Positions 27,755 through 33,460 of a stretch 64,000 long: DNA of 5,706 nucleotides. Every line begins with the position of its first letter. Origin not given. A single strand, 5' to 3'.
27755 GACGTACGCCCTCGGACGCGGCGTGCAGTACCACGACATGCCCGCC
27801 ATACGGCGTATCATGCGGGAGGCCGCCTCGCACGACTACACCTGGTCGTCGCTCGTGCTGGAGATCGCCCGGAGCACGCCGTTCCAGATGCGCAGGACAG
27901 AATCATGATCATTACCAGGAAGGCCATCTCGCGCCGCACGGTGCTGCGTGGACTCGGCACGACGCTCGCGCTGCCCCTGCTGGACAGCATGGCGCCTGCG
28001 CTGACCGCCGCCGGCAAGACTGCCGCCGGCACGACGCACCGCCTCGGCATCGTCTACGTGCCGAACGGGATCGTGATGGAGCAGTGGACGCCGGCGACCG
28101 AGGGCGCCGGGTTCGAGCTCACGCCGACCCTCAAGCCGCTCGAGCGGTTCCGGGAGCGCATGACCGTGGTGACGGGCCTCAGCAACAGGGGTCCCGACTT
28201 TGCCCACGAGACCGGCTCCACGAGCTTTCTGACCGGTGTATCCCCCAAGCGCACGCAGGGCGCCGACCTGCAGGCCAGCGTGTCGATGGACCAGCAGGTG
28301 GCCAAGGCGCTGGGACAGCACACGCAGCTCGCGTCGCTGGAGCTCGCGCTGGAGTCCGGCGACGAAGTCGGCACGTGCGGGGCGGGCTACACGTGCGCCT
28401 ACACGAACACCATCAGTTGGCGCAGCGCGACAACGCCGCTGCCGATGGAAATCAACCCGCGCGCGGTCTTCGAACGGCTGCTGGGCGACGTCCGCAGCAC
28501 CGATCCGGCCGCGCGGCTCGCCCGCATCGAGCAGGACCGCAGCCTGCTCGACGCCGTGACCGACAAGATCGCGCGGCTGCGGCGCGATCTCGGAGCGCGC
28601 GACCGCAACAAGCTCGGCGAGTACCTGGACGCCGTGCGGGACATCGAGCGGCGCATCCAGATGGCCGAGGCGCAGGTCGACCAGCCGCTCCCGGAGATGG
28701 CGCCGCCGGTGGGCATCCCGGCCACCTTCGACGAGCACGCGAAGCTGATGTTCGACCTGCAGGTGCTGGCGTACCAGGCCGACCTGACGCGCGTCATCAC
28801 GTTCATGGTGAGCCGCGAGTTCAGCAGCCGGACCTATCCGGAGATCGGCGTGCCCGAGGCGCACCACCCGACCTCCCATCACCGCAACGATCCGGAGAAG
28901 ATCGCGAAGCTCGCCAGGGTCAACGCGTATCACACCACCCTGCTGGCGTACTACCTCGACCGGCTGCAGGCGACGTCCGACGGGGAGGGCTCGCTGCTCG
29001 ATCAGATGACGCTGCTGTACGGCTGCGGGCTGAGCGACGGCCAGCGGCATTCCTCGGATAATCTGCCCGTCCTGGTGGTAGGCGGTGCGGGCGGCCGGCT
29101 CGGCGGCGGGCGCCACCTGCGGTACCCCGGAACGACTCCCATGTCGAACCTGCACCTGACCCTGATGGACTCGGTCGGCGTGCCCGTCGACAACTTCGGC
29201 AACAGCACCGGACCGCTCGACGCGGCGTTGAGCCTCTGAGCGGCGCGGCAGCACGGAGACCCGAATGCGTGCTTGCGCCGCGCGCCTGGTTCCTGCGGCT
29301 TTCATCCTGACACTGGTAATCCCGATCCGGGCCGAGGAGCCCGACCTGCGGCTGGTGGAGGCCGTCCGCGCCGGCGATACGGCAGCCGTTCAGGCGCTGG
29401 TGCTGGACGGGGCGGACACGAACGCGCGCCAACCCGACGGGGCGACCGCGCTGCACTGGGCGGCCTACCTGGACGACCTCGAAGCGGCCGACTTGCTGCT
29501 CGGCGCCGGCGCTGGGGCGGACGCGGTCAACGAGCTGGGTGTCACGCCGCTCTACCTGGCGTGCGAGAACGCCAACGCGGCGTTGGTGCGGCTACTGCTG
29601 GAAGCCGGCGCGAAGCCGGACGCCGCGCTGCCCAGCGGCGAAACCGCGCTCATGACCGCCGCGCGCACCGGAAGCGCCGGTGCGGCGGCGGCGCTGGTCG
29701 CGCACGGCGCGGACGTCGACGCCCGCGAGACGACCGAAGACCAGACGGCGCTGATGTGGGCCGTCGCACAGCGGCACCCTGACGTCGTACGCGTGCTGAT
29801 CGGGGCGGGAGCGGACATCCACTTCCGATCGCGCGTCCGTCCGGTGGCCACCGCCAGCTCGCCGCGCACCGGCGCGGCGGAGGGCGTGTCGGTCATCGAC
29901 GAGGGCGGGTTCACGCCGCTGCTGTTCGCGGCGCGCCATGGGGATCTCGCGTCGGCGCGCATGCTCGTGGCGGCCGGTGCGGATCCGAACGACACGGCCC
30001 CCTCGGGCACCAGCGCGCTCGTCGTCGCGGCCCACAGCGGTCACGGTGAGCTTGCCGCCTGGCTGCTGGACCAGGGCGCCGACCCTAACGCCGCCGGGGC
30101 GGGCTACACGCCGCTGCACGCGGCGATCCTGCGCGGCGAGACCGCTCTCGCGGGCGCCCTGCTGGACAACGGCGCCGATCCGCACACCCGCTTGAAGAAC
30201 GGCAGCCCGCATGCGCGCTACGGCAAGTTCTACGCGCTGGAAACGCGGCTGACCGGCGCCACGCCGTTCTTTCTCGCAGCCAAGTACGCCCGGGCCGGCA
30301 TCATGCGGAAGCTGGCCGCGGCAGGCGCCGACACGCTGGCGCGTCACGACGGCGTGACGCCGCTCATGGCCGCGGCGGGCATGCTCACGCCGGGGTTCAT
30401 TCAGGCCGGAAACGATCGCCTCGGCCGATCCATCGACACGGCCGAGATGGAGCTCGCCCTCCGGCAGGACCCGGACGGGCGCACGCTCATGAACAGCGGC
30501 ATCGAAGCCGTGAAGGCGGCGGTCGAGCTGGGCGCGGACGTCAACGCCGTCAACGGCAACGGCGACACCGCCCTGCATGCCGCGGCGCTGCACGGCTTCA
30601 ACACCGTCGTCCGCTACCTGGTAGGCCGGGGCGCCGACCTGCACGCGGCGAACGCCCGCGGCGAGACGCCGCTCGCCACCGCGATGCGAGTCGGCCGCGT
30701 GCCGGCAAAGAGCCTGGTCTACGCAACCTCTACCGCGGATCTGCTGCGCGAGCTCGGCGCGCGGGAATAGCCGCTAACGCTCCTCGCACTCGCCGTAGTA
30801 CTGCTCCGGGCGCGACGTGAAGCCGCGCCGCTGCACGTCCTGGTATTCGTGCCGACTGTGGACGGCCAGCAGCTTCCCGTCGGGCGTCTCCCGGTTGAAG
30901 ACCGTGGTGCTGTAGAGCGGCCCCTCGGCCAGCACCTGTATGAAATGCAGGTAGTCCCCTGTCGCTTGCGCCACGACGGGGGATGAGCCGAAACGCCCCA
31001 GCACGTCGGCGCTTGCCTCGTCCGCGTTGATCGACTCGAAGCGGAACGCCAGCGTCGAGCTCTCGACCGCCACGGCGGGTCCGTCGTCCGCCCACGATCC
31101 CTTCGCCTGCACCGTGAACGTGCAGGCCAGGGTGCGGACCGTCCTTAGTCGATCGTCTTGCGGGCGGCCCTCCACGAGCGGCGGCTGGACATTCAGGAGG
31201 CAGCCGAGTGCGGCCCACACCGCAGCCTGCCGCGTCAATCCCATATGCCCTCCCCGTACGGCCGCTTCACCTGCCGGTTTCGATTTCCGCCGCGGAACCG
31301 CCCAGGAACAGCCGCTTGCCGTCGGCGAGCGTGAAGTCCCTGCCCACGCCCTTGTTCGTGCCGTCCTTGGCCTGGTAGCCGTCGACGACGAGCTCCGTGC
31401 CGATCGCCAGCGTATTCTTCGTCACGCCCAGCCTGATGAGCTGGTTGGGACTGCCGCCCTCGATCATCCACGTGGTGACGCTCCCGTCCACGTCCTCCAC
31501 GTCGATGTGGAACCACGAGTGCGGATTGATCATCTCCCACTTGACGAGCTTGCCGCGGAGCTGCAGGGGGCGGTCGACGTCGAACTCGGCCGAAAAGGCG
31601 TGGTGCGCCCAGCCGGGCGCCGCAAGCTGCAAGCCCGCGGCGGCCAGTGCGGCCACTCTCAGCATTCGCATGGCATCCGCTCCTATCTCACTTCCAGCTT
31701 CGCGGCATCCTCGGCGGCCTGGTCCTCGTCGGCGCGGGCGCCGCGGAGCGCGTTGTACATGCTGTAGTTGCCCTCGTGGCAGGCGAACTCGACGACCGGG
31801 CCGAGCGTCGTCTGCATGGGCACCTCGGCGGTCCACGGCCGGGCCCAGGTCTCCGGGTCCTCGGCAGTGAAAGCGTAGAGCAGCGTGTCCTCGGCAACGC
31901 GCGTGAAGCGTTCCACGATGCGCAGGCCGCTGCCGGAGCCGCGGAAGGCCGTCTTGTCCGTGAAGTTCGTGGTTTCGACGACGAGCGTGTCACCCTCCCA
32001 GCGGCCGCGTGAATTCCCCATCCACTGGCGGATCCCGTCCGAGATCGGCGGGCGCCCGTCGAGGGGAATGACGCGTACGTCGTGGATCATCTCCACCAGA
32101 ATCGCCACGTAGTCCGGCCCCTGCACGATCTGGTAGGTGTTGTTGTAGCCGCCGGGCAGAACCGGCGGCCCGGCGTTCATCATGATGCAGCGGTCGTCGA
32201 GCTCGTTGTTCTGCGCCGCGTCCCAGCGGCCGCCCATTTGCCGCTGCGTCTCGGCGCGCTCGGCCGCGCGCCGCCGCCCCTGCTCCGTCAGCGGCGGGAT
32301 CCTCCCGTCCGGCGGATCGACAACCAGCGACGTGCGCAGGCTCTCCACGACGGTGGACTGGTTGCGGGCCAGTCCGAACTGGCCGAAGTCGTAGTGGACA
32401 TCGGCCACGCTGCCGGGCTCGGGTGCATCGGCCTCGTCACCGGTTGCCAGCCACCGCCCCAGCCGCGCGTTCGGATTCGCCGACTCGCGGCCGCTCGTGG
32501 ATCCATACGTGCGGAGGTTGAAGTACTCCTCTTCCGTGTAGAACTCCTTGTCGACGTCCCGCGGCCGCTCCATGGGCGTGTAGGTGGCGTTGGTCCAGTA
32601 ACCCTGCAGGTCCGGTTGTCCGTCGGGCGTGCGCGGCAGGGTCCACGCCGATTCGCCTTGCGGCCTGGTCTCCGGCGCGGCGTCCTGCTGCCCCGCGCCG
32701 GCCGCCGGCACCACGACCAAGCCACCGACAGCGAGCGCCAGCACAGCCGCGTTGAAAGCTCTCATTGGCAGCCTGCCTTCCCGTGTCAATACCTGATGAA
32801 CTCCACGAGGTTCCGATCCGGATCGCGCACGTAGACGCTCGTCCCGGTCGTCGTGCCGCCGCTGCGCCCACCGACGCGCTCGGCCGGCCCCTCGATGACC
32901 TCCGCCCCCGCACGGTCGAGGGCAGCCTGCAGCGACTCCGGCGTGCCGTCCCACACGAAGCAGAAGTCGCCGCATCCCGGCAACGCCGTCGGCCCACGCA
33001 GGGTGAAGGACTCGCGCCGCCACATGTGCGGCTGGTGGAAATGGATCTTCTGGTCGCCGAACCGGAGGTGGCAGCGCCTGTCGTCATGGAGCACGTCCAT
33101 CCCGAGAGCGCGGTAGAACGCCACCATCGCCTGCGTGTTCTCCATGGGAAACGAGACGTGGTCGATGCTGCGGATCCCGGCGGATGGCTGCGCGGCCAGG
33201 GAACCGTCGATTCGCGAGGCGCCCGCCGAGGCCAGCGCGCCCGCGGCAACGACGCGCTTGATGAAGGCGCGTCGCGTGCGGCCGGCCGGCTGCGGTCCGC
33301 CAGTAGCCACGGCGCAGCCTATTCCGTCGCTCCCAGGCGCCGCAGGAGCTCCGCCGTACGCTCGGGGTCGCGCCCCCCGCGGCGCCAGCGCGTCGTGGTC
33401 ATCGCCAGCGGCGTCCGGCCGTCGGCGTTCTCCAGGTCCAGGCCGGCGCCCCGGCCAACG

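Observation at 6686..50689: Seven paralogs of an unnamed secreted family ending in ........, interleaved with the triads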

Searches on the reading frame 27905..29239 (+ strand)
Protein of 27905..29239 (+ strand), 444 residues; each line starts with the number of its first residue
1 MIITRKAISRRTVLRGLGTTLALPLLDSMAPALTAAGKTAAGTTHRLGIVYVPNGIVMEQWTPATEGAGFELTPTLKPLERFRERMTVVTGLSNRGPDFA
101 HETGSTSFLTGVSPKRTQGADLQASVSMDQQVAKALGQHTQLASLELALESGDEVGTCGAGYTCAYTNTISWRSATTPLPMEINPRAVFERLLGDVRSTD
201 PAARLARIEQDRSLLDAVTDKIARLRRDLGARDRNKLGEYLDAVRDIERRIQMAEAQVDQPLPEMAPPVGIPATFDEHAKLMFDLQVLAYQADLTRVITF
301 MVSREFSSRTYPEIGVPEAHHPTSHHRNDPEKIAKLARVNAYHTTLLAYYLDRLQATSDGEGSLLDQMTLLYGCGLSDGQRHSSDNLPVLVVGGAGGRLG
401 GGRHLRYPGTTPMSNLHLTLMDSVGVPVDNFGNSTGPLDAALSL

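Call 20: search_protein_families(library=pfam, proteins=[window:27905-29239:+], max_evalue=0.001)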
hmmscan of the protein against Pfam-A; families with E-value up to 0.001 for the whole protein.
window:27905-29239:+ (444 aa): 1 family
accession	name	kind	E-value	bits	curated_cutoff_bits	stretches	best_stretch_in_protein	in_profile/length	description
PF07586.16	HXXSHH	-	5.3e-102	342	30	1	46-348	1-307/307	Protein of unknown function (DUF1552)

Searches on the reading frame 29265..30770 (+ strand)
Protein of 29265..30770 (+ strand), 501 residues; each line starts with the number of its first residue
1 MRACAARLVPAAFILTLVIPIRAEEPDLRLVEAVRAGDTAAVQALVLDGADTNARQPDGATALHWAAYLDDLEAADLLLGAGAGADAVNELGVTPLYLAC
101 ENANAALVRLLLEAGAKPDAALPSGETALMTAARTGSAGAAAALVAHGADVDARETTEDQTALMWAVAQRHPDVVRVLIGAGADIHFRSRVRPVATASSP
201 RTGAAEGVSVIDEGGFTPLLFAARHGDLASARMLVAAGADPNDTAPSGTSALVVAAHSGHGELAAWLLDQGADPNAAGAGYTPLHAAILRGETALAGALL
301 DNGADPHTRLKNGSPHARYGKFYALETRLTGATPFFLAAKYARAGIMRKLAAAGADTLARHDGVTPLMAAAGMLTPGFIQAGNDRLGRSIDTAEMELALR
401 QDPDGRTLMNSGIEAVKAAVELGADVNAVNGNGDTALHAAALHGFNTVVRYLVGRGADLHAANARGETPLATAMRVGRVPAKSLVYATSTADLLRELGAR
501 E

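Call 20: search_protein_families(library=pfam, proteins=[window:29265-30770:+], max_evalue=0.001)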
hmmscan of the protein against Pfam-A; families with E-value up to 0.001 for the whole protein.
window:29265-30770:+ (501 aa): 7 families
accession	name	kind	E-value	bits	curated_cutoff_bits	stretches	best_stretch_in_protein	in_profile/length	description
PF12796.13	Ank_2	-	9.5e-62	206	27.3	4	30-119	1-87/90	Ankyrin repeats (3 copies)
PF00023.36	Ank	-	4.1e-53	174.8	21.1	7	432-463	1-32/33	Ankyrin repeat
PF13606.12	Ank_3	-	1.1e-50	163.3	22.3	2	432-460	1-29/30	Ankyrin repeat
PF13637.12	Ank_4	-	2e-46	155.4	22.7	6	412-444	9-41/50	Ankyrin repeats (many copies)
PF13857.12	Ank_5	-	1.6e-37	127.5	27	2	421-473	3-56/56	Ankyrin repeats (many copies)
PF24521.3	Ank_KRIT1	-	1.1e-05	25.7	80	0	221-314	24-120/149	KRIT1 ankyrin-repeats domain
PF23745.1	ANK_LRRK2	-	0.00018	21.8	27.5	0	75-117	47-89/130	LRRK2 ANK repeat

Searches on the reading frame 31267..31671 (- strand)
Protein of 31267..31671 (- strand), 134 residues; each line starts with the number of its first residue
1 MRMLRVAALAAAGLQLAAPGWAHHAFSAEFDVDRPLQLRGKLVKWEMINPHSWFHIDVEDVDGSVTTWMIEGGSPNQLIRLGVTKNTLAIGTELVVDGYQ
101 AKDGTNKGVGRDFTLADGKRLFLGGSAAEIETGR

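Call 20: search_protein_families(library=pfam, proteins=[window:31267-31671:-], max_evalue=0.001)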
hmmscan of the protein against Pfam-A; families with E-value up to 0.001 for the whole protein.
window:31267-31671:- (134 aa): 1 family
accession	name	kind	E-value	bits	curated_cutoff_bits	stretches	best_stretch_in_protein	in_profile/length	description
PF19649.4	DUF6152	-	1.4e-30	105.7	27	1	16-109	5-97/98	Family of unknown function (DUF6152)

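Call 66: search_solved_structures(query=window:31267-31671:-, max_evalue=1)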
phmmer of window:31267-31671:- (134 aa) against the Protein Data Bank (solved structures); distinct sequences matched with E-value up to 1: 10.
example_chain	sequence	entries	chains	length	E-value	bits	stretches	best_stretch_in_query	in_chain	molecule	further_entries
4v7p_BW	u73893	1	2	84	0.41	13.6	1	72-115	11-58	50S ribosomal protein L27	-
4zer_10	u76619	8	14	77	0.42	13.6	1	73-115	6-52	50S ribosomal protein L27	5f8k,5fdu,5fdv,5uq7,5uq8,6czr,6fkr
4v83_BW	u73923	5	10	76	0.43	13.6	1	73-115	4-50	50S ribosomal protein L27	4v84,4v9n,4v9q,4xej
5ot7_V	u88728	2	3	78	0.43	13.6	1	73-115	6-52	50S ribosomal protein L27 | Large ribosomal subunit protein bL27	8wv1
4v4i_U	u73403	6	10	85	0.43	13.6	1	72-115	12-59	50S ribosomal protein L27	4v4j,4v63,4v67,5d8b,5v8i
4v87_A3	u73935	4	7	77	0.44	13.5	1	73-115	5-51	50S ribosomal protein L27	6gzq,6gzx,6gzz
4v90_B0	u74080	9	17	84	0.47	13.4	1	72-115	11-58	50S RIBOSOMAL PROTEIN L27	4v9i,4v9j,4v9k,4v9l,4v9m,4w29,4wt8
4v5a_B0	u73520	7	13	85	0.47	13.4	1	72-115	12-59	50S RIBOSOMAL PROTEIN L27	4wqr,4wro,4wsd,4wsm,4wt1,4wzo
10px_10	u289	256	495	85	0.48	13.4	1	72-115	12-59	50S ribosomal protein L27 | TT0826 | 50S ribosomal protein L25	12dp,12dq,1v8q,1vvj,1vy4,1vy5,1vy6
7bwk_E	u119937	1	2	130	0.59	13.1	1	20-65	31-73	PNPLA domain-containing protein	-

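Call 83: search_protein_families(library=ncbifam, proteins=[window:31267-31671:-], max_evalue=0.001)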
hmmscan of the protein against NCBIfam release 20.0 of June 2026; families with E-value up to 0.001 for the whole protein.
window:31267-31671:- (134 aa): 0 families

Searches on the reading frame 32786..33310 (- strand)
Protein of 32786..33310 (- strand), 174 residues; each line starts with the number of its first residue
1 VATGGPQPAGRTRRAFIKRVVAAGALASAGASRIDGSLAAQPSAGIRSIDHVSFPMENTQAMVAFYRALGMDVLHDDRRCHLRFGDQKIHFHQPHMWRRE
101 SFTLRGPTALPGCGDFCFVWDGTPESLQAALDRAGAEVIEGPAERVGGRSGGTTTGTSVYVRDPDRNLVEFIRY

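Call 20: search_protein_families(library=pfam, proteins=[window:32786-33310:-], max_evalue=0.001)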
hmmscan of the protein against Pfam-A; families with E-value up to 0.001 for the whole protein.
window:32786-33310:- (174 aa): 1 family
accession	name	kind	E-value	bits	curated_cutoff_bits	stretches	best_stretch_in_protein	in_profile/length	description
PF00903.31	Glyoxalase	-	1.4e-06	29.1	20.6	1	49-171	2-121/121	Glyoxalase/Bleomycin resistance protein/Dioxygenase superfamily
